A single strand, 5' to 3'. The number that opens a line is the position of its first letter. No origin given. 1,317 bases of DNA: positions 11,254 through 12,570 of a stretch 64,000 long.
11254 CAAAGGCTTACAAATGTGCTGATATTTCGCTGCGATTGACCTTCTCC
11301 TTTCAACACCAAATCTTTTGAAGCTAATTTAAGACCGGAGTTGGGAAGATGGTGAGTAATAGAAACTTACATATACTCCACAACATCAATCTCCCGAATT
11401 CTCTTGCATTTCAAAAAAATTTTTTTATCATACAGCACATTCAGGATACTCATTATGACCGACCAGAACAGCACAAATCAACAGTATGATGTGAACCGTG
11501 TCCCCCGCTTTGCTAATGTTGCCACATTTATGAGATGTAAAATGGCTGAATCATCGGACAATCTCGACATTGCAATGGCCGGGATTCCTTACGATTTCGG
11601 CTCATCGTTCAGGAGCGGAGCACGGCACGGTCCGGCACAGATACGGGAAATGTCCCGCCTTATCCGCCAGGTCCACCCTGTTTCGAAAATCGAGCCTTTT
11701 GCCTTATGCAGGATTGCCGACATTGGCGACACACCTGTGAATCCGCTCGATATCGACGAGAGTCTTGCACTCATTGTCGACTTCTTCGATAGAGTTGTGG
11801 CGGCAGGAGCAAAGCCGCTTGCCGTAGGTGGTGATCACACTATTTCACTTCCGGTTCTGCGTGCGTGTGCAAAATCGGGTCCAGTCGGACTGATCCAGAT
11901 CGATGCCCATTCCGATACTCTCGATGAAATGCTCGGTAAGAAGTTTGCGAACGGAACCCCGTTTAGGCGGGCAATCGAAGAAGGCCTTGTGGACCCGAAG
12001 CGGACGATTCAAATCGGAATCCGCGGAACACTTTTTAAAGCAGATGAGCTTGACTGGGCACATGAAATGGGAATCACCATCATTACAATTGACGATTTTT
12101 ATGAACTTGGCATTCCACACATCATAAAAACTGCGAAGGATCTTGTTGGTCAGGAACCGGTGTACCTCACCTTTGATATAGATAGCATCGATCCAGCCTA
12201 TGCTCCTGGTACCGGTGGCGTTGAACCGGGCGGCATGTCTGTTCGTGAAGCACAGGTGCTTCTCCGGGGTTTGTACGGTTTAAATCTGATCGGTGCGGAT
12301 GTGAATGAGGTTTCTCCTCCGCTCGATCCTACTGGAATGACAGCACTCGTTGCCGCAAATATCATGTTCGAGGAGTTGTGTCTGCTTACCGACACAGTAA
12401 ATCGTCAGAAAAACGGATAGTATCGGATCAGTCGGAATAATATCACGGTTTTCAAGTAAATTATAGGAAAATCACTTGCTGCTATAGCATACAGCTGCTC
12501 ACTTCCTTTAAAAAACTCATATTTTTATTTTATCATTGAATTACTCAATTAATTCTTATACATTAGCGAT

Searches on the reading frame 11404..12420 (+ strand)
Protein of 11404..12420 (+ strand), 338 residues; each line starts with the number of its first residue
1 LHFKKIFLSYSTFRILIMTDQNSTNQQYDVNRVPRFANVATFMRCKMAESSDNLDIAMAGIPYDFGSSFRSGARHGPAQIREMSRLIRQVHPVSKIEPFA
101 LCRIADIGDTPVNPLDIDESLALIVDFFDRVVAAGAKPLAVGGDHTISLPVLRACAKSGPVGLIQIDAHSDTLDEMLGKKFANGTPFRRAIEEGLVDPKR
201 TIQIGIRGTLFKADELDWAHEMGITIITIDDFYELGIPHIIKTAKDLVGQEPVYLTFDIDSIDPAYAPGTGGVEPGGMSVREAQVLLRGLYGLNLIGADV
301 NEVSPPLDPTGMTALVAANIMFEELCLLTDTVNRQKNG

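Call 8: search_protein_families(library=pfam, proteins=[window:11404-12420:+])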
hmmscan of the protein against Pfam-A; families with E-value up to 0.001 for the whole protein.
window:11404-12420:+ (338 aa): 1 family
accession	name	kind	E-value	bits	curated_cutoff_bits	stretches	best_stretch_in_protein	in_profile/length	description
PF00491.26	Arginase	-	1e-87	294.6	22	1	55-323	2-276/280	Arginase family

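Call 31: search_protein_families(library=ncbifam, proteins=[window:11404-12420:+], max_evalue=0.001)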
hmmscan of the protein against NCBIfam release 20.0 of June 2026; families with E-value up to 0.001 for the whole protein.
window:11404-12420:+ (338 aa): 5 families
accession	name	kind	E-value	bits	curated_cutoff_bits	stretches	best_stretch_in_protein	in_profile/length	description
NF002564.0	PRK02190.1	subfamily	5.4e-80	268.8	302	1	26-330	5-303/307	agmatinase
TIGR01230.1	agmatinase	equivalog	1.5e-58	198.6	174.3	1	51-325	10-273/275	agmatinase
TIGR01227.1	hutG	equivalog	4.6e-38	131.2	229.15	1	34-322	14-303/307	formimidoylglutamase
TIGR01229.1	rocF_arginase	equivalog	9.6e-25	87.5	227.6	1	62-321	6-289/300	arginase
NF010347.0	PRK13775.1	equivalog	8.4e-15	54.9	381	1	70-323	68-322/331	formimidoylglutamase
